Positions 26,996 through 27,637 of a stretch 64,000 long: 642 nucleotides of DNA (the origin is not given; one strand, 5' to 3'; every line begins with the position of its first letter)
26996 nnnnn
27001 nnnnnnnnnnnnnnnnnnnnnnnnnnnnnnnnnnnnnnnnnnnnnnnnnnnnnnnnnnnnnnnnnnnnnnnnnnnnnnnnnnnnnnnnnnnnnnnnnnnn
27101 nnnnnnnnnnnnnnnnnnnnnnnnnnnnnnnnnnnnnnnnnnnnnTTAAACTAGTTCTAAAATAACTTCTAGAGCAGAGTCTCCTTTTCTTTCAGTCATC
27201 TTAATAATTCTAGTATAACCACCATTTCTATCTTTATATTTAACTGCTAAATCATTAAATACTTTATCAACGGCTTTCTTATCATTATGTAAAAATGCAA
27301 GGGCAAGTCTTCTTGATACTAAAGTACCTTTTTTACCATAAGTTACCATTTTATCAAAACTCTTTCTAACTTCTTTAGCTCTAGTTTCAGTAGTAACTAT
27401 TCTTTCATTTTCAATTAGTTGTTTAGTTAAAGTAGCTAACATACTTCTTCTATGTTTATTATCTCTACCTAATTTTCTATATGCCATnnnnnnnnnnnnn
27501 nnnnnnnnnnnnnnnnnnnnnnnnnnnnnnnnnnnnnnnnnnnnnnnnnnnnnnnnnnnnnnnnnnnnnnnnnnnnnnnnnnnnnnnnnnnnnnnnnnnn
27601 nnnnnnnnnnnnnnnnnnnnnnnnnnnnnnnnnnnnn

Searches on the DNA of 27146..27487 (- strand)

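Call 39: build_rna_model(alignment_id=A2, structure=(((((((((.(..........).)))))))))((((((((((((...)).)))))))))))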
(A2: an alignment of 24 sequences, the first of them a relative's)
Model R1 built from alignment A2 (24 sequences, 60 columns); structure: as given.
model positions 54; base pairs 22; branch points 1; effective number of sequences 3; information 1.029 bits per position. Calibrated on 0.2 Mb of random sequence (short: E-values are rough).
structure used (alignment columns):
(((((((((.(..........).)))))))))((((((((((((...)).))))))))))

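Call 40: search_with_rna_model(model_id=R1, source=window, filters=off, max_evalue=10)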
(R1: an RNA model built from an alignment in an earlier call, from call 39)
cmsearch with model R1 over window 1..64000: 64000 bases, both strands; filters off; matches with E-value up to 10: 55.
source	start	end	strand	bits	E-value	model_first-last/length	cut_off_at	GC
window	59776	59829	-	82.4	5.4e-20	1-54/54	no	0.41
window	61977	62030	-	74.2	8.3e-18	1-54/54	no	0.41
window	4772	4830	-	74.1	8.9e-18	1-54/54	no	0.39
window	27050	27102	-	73.6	1.2e-17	1-54/54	no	0.43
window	56891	56944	-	69.9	1.2e-16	1-54/54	no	0.33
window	19360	19413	+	41.6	4.7e-09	1-54/54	no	0.24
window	44491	44553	+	28.9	1.2e-05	1-54/54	no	0.27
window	4800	4849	+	28.6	1.4e-05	1-54/54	no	0.22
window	17445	17506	+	28.4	1.6e-05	1-54/54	no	0.29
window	27078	27140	+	26.9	4.1e-05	1-54/54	no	0.32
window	59804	59835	+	24.7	0.00015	1-54/54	no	0.41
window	41620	41684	-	20.9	0.0017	1-54/54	no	0.31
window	62005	62072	+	20.1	0.0026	1-54/54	no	0.37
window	19360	19412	-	20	0.0029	1-54/54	no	0.25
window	56919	56969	+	19.6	0.0037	1-54/54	no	0.24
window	4633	4681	+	18.4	0.0077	1-54/54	no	0.18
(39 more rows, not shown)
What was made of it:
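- Checked: A covariance model scores them at 70-82 bits (E 1e-16 to 5e-20), all on the minus strand (call 40). Five further diverged copies lie in the opposite orientation: 4633-4681, 17445-17506, 19360-19413 and 44491-44553 on +, and 41620-41684 on - (call 40).
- Diverged inverted copies exist (call 40).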

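Call 42: search_with_rna_model(model_id=R1, sources=[L001, L003, L004, L007, L008, L009, L010, L011, L012, L013, L014, L015, L016, L017, L018, L019, L020, L021, L022, L023, L024, L025, L026, L027, L028, L029, L030, L031, L032, L033, L034, L035, L036, L037], max_evalue=0.01)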
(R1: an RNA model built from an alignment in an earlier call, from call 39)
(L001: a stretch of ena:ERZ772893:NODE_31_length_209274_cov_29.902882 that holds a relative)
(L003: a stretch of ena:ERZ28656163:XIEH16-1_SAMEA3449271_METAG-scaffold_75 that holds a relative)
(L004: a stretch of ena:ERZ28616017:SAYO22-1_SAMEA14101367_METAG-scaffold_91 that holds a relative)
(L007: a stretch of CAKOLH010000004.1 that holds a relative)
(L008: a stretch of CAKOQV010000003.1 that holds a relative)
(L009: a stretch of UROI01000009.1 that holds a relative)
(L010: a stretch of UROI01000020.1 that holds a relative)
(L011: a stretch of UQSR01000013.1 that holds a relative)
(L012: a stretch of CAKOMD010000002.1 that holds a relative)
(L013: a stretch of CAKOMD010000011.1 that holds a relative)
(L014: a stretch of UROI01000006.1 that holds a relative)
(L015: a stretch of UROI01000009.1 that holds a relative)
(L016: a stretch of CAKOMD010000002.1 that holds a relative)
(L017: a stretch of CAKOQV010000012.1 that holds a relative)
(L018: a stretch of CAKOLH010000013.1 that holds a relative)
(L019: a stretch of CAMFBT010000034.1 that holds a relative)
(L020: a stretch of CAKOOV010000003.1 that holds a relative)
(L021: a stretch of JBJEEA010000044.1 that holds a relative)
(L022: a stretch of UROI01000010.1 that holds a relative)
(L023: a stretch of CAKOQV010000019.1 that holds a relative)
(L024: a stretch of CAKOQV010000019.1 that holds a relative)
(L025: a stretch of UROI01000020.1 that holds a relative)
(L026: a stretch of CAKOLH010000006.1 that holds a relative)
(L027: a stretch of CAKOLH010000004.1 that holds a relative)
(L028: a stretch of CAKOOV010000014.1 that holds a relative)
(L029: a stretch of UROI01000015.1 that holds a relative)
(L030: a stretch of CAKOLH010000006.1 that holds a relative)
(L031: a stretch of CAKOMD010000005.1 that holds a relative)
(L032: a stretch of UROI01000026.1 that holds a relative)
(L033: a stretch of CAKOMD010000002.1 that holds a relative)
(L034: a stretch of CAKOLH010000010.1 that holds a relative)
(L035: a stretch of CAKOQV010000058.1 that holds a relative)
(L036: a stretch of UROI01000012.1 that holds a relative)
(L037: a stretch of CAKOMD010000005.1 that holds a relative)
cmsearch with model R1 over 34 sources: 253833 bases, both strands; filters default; matches with E-value up to 0.01: 84.
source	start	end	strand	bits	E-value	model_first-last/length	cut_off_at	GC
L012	5571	5624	-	83.3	1.2e-19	1-54/54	no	0.41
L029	2180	2233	-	83.3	1.2e-19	1-54/54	no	0.41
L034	401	454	-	82.7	1.8e-19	1-54/54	no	0.44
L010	629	682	-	82.4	2.1e-19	1-54/54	no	0.41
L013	3348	3401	-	82.4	2.1e-19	1-54/54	no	0.41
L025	7672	7725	-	82.4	2.1e-19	1-54/54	no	0.41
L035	3378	3431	+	82.4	2.1e-19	1-54/54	no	0.41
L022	7530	7583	-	82.3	2.3e-19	1-54/54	no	0.41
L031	3386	3439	+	82.3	2.3e-19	1-54/54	no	0.41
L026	2317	2370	+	80.7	6.2e-19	1-54/54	no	0.46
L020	2873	2926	+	80.2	8.2e-19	1-54/54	no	0.44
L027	6533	6586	+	79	1.7e-18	1-54/54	no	0.44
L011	6344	6397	+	78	3.2e-18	1-54/54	no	0.37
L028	6147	6200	-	77.4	4.8e-18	1-54/54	no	0.37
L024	7355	7413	-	76.8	6.6e-18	1-54/54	no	0.37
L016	1358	1410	-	76.7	7.1e-18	1-54/54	no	0.42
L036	5949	6001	+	76.7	7.1e-18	1-54/54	no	0.42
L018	3689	3741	-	76.1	1e-17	1-54/54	no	0.42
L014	384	442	-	76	1.1e-17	1-54/54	no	0.41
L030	4240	4293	+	74.6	2.6e-17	1-54/54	no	0.46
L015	3962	4020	-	74.1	3.5e-17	1-54/54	no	0.39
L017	4784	4843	-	73.9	4.1e-17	1-54/54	no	0.38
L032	4114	4173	-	73.9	4.1e-17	1-54/54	no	0.38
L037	3800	3857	+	73.6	4.8e-17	1-54/54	no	0.4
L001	3386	3438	+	73.6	4.8e-17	1-54/54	no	0.43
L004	3386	3438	+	73.6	4.8e-17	1-54/54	no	0.43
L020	5593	5646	+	73.3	5.7e-17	1-54/54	no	0.41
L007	4706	4758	-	72.6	8.8e-17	1-54/54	no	0.42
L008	6805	6857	-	72.6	8.8e-17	1-54/54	no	0.42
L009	7308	7360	+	72.6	8.8e-17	1-54/54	no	0.42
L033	7382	7434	+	72.6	8.8e-17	1-54/54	no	0.42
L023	7481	7534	-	72.2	1.1e-16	1-54/54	no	0.35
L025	3858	3912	-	72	1.3e-16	1-54/54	no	0.4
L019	6120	6173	-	70.8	2.7e-16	1-54/54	no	0.39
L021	3679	3736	+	68.8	9.3e-16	1-54/54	no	0.38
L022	693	746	-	62.2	5.6e-14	1-54/54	no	0.46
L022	4807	4860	+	60.5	1.5e-13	1-54/54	no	0.43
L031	6108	6161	-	60.3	1.8e-13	1-54/54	no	0.41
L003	3386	3438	+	55.6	3.2e-12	1-54/54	no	0.43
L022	4897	4950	-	49.1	1.8e-10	1-54/54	no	0.41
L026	4949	5002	+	49.1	1.8e-10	1-54/54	no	0.41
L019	1464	1518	-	37.9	1.7e-07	1-54/54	no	0.31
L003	3411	3456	-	35.4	8.6e-07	1-54/54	no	0.24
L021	3638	3708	-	33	3.7e-06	1-54/54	no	0.25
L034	429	472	+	32.7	4.5e-06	1-54/54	no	0.27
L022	7558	7608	+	31.8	7.6e-06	1-54/54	no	0.31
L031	3361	3411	-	31.8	7.6e-06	1-54/54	no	0.31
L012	5599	5652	+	30.9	1.4e-05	1-54/54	no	0.33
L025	3887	3940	+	30.6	1.7e-05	1-54/54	no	0.31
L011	6332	6369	-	30.4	1.8e-05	1-54/54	no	0.32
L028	6175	6230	+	30.1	2.3e-05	1-54/54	no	0.36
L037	3782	3829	-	29.7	2.8e-05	1-54/54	no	0.25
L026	2282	2342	-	29.2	3.9e-05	1-54/54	no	0.28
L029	2208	2261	+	28.9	4.7e-05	1-54/54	no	0.33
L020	2865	2898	-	28.2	7.3e-05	1-54/54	no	0.35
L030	4216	4265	-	27.7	0.0001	1-54/54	no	0.32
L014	412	460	+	27.6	0.0001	1-54/54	no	0.24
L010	657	737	+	27.4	0.00012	1-54/54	no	0.41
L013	3376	3456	+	27.4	0.00012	1-54/54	no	0.41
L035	3323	3403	-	27.4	0.00012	1-54/54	no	0.41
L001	3348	3410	-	26.9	0.00016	1-54/54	no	0.32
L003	3348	3410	-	26.9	0.00016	1-54/54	no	0.32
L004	3348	3410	-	26.9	0.00016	1-54/54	no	0.32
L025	7700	7731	+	26.6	0.00019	1-54/54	no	0.38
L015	3990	4037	+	25.9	0.00029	1-54/54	no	0.23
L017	4812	4857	+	25.7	0.00034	1-54/54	no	0.26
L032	4142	4187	+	25.7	0.00034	1-54/54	no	0.26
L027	6518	6558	-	24.8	0.00057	1-54/54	no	0.27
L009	924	979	-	24.7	0.00062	1-54/54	no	0.32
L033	362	417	-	24.7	0.00062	1-54/54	no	0.32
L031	6020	6058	+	24.6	0.00065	1-54/54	no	0.41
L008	6833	6895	+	23.4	0.0014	1-54/54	no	0.32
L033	7344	7406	-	23.4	0.0014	1-54/54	no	0.32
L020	5582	5618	-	23.2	0.0016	1-54/54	no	0.38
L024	7383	7419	+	23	0.0018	1-54/54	no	0.32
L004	5887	5951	-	22.7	0.0021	1-54/54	no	0.28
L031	6136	6184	+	22.5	0.0024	1-54/54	no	0.31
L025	7310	7358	-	22.2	0.0028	1-54/54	no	0.33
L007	4734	4764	+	22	0.0032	1-54/54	no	0.39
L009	7302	7332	-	22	0.0032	1-54/54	no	0.39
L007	2501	2552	-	22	0.0033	1-54/54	no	0.25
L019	6148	6209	+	21.3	0.0051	1-54/54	no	0.23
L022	4783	4832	-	20.4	0.0088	1-54/54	no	0.32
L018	3717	3749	+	20.2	0.0099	1-54/54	no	0.36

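Call 80: search_with_rna_model(model_id=R1, sources=[L048, L050, L051, L052, L055, L056, L057, L058, L059, L060, L061, L062, L064, L066, L067, L068, L069, L070, L071, L073, L074, L076, L077, L078, L079, L080, L081, L082, L083, L084, L085, L086, L087, L089, L090, L091, L092, L093, L094, L096, L097, L098, L099, L100, L101, L038, L047, L102], max_evalue=0.0001)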
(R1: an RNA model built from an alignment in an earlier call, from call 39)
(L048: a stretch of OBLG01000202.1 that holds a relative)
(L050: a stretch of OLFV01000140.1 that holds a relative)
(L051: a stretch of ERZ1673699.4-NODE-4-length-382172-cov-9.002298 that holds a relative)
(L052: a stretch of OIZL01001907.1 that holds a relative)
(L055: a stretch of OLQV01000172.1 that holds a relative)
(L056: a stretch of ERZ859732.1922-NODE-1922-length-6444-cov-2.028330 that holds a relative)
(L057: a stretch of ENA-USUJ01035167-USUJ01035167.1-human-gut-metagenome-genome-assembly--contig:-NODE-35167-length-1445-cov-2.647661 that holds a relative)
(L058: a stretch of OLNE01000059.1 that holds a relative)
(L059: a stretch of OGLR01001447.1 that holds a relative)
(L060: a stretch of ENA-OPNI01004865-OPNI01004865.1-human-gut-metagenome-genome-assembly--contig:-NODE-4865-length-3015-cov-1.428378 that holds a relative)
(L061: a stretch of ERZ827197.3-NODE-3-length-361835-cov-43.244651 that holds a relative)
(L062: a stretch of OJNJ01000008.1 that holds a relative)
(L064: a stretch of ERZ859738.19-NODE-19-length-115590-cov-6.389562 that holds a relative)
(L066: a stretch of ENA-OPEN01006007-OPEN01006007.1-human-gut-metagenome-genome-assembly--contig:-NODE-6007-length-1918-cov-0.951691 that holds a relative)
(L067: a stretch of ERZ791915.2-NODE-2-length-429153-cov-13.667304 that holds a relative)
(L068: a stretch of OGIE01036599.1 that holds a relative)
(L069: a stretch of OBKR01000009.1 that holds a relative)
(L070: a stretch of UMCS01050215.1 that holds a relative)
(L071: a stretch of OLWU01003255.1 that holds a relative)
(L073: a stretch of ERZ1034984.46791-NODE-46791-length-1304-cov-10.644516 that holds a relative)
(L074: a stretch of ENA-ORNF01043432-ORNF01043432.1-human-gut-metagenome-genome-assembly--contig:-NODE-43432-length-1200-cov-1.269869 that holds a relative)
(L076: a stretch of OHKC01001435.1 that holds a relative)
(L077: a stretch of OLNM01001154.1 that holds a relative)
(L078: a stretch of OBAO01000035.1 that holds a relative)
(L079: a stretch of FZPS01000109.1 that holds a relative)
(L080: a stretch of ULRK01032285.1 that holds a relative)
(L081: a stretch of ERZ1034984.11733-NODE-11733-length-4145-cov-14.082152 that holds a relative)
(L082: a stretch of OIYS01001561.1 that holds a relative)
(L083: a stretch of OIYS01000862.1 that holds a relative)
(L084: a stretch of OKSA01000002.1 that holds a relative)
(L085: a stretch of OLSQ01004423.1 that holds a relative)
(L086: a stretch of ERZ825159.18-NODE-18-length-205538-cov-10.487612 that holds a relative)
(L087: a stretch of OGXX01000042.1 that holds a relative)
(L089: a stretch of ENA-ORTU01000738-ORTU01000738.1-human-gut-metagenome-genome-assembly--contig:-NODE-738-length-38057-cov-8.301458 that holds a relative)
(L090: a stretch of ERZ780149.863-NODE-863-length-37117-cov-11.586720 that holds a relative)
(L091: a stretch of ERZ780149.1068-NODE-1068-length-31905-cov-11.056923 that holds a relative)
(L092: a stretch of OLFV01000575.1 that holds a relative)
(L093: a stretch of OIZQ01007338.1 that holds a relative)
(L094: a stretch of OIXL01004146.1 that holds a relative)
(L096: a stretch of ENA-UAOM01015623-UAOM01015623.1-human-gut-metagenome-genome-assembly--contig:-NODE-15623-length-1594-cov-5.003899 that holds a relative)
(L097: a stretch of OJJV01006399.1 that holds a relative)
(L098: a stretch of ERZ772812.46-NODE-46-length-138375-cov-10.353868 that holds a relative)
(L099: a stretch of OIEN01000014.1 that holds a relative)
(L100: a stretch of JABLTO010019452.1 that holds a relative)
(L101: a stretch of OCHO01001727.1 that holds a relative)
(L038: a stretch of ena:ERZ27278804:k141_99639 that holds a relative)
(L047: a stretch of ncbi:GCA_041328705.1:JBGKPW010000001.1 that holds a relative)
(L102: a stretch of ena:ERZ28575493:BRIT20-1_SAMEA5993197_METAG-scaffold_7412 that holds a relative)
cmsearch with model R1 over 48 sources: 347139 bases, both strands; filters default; matches with E-value up to 0.0001: 25.
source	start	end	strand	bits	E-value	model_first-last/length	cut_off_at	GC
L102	4602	4655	+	82.8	2.2e-19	1-54/54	no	0.39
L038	4682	4739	+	78.7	2.9e-18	1-54/54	no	0.41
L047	4682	4740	+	74.1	4.8e-17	1-54/54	no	0.39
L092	6176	6229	-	61.8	9.6e-14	1-54/54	no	0.31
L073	961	1015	-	57.6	1.3e-12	1-54/54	no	0.4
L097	1215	1269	-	57.6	1.3e-12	1-54/54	no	0.4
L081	2958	3012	-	53.8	1.4e-11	1-54/54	no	0.44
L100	4993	5047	+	53.1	2.1e-11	1-54/54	no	0.42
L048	7868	7922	-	51.2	6.8e-11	1-54/54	no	0.27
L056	4235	4289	-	51.2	6.8e-11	1-54/54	no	0.27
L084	925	979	-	51.2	6.8e-11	1-54/54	no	0.27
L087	7084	7138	-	51.2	6.8e-11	1-54/54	no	0.27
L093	741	795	-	51.2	6.8e-11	1-54/54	no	0.27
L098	1693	1747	+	51.2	6.8e-11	1-54/54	no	0.27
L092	4202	4255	+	44.8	3.5e-09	1-54/54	no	0.39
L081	926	979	+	44.3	4.7e-09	1-54/54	no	0.37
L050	11983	12037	+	43.6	7.3e-09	1-54/54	no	0.4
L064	357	411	-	43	1e-08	1-54/54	no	0.38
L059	1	50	-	38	2.4e-07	1-49/54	3'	0.3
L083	4415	4465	+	35.4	1.2e-06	1-54/54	no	0.43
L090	4870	4920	+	35.4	1.2e-06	1-54/54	no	0.43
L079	977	1028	-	34.8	1.7e-06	1-54/54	no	0.5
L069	4015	4065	+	34.5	2e-06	1-54/54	no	0.39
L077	3231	3281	-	34.5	2e-06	1-54/54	no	0.39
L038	4664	4711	-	29.7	3.9e-05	1-54/54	no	0.25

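Call 87: search_with_rna_model(model_id=R1, sources=[L107, L108, L109, L110], filters=off, max_evalue=1)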
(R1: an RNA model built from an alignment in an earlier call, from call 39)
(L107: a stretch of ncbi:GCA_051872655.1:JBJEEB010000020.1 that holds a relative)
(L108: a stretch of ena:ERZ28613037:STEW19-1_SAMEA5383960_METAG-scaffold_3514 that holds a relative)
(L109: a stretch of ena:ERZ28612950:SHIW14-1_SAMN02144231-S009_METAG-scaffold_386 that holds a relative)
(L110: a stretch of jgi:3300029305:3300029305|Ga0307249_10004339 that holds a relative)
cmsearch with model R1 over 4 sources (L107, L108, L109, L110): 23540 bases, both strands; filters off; matches with E-value up to 1: 3.
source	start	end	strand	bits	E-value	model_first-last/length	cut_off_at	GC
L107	1058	1095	+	17.1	0.0062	1-54/54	no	0.24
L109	962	1007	+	15.1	0.022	1-54/54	no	0.37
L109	840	871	+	9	0.94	1-54/54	no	0.47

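Call 94: search_with_rna_model(model_id=R1, sources=[L111, L112, L113, L114, L115, L116, L117], filters=off, max_evalue=1)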
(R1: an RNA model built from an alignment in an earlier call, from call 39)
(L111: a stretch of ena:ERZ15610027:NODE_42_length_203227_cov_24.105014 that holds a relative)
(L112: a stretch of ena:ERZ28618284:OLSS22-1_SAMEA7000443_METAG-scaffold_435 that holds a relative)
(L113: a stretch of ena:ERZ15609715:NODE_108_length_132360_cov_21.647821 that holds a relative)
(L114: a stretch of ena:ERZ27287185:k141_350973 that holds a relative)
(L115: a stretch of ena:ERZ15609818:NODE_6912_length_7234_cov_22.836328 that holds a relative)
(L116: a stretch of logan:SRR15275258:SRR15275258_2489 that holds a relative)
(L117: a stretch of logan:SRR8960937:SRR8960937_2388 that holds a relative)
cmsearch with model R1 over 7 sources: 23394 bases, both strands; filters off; matches with E-value up to 1: 27.
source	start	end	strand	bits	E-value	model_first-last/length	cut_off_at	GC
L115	1886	1935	+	29.4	3.2e-06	1-54/54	no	0.36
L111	2087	2145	-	22.3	0.00026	1-54/54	no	0.27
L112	2077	2135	-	22.3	0.00026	1-54/54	no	0.27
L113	2077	2135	-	22.3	0.00026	1-54/54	no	0.27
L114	2077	2135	-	22.3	0.00026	1-54/54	no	0.27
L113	1912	1950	+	20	0.001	1-54/54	no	0.33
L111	1912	1950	+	20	0.001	1-54/54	no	0.36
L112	1912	1950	+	20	0.001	1-54/54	no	0.36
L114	1912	1950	+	20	0.001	1-54/54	no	0.36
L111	2087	2145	+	16.8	0.0074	1-54/54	no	0.27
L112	2077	2135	+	16.8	0.0074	1-54/54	no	0.27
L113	2077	2135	+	16.8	0.0074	1-54/54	no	0.27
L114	2077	2135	+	16.8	0.0074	1-54/54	no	0.27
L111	1841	1872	-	11.5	0.2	1-54/54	no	0.12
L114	1841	1872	-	11.5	0.2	1-54/54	no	0.12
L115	1841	1872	-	11.5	0.2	1-54/54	no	0.12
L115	1909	1949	-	11.2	0.24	1-54/54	no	0.24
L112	1838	1872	-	10.3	0.41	1-54/54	no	0.14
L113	1838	1872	-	10.3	0.41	1-54/54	no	0.14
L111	1851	1869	+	10.3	0.42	4-23/54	no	0.21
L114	1851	1869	+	10.3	0.42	4-23/54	no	0.21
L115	1851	1869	+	10.3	0.42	4-23/54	no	0.21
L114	1296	1344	-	9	0.94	1-54/54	no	0.29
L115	1296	1344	-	9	0.94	1-54/54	no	0.29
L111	1296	1344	-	9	0.95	1-54/54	no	0.27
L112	1296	1344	-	9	0.95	1-54/54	no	0.27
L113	1296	1344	-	9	0.95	1-54/54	no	0.27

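Call 96: search_with_rna_model(model_id=R1, sources=[window, L003, L007, L010, L011, L012, L014, L016, L017, L018, L019, L020, L021, L022, L023, L024, L025, L026, L027, L028, L030, L034, L037, L038, L048, L050, L064, L073, L081, L092, L100, L115], max_evalue=1e-7, make_alignment=true)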
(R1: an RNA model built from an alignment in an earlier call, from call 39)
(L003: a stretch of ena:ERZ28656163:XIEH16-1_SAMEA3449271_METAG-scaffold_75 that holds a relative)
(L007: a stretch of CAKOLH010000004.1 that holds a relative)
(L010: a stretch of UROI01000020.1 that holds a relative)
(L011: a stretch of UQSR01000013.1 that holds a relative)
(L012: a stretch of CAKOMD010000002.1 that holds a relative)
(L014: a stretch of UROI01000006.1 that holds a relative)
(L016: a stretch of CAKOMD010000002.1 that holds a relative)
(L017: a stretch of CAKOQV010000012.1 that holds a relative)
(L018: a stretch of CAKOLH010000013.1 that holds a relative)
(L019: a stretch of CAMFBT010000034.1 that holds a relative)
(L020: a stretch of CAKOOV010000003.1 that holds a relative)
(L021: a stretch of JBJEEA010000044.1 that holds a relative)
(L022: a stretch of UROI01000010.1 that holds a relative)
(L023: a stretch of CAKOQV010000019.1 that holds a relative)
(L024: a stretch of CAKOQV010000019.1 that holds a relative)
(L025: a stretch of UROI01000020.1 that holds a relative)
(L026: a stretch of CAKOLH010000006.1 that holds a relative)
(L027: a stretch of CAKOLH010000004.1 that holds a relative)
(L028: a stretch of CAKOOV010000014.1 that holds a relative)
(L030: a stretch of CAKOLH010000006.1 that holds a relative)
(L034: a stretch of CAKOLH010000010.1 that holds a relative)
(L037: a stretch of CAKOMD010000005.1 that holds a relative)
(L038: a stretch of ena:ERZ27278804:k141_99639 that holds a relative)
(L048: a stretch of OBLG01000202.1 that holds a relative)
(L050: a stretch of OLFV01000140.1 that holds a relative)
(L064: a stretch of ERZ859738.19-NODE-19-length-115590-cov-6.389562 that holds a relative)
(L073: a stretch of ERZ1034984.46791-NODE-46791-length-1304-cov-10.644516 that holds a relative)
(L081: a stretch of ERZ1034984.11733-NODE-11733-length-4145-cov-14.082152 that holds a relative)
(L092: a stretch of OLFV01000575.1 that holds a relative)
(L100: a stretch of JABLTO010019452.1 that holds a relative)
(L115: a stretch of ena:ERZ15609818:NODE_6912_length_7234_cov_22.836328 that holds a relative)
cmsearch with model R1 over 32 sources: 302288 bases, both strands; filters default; matches with E-value up to 1e-7: 44.
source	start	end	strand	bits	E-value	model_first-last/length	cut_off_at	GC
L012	5571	5624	-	83.3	1.4e-19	1-54/54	no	0.41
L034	401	454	-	82.7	2.1e-19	1-54/54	no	0.44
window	59776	59829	-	82.4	2.5e-19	1-54/54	no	0.41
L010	629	682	-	82.4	2.5e-19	1-54/54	no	0.41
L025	7672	7725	-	82.4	2.5e-19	1-54/54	no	0.41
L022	7530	7583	-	82.3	2.8e-19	1-54/54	no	0.41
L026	2317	2370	+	80.7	7.4e-19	1-54/54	no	0.46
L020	2873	2926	+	80.2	9.8e-19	1-54/54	no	0.44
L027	6533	6586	+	79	2.1e-18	1-54/54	no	0.44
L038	4682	4739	+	78.7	2.5e-18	1-54/54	no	0.41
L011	6344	6397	+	78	3.8e-18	1-54/54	no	0.37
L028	6147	6200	-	77.4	5.7e-18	1-54/54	no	0.37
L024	7355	7413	-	76.8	7.9e-18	1-54/54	no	0.37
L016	1358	1410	-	76.7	8.4e-18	1-54/54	no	0.42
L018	3689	3741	-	76.1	1.2e-17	1-54/54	no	0.42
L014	384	442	-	76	1.3e-17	1-54/54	no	0.41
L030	4240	4293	+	74.6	3.1e-17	1-54/54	no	0.46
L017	4784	4843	-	73.9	4.9e-17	1-54/54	no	0.38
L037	3800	3857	+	73.6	5.7e-17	1-54/54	no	0.4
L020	5593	5646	+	73.3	6.8e-17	1-54/54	no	0.41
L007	4706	4758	-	72.6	1e-16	1-54/54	no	0.42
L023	7481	7534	-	72.2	1.4e-16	1-54/54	no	0.35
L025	3858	3912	-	72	1.6e-16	1-54/54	no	0.4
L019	6120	6173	-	70.8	3.3e-16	1-54/54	no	0.39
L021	3679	3736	+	68.8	1.1e-15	1-54/54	no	0.38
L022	693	746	-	62.2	6.7e-14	1-54/54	no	0.46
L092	6176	6229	-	61.8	8.3e-14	1-54/54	no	0.31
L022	4807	4860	+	60.5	1.8e-13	1-54/54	no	0.43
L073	961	1015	-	57.6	1.1e-12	1-54/54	no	0.4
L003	3386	3438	+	55.6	3.8e-12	1-54/54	no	0.43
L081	2958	3012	-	53.8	1.2e-11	1-54/54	no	0.44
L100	4993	5047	+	53.1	1.8e-11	1-54/54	no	0.42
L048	7868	7922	-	51.2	5.9e-11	1-54/54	no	0.27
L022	4897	4950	-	49.1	2.2e-10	1-54/54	no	0.41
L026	4949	5002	+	49.1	2.2e-10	1-54/54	no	0.41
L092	4202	4255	+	44.8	3e-09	1-54/54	no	0.39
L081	926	979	+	44.3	4.1e-09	1-54/54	no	0.37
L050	11983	12037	+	43.6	6.4e-09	1-54/54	no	0.4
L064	357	411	-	43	9e-09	1-54/54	no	0.38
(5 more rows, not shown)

Alignment A4: 44 matches aligned to the model, 67 columns, each read 5' to 3' on its own strand. Consensus structure (alignment columns), stored with it:
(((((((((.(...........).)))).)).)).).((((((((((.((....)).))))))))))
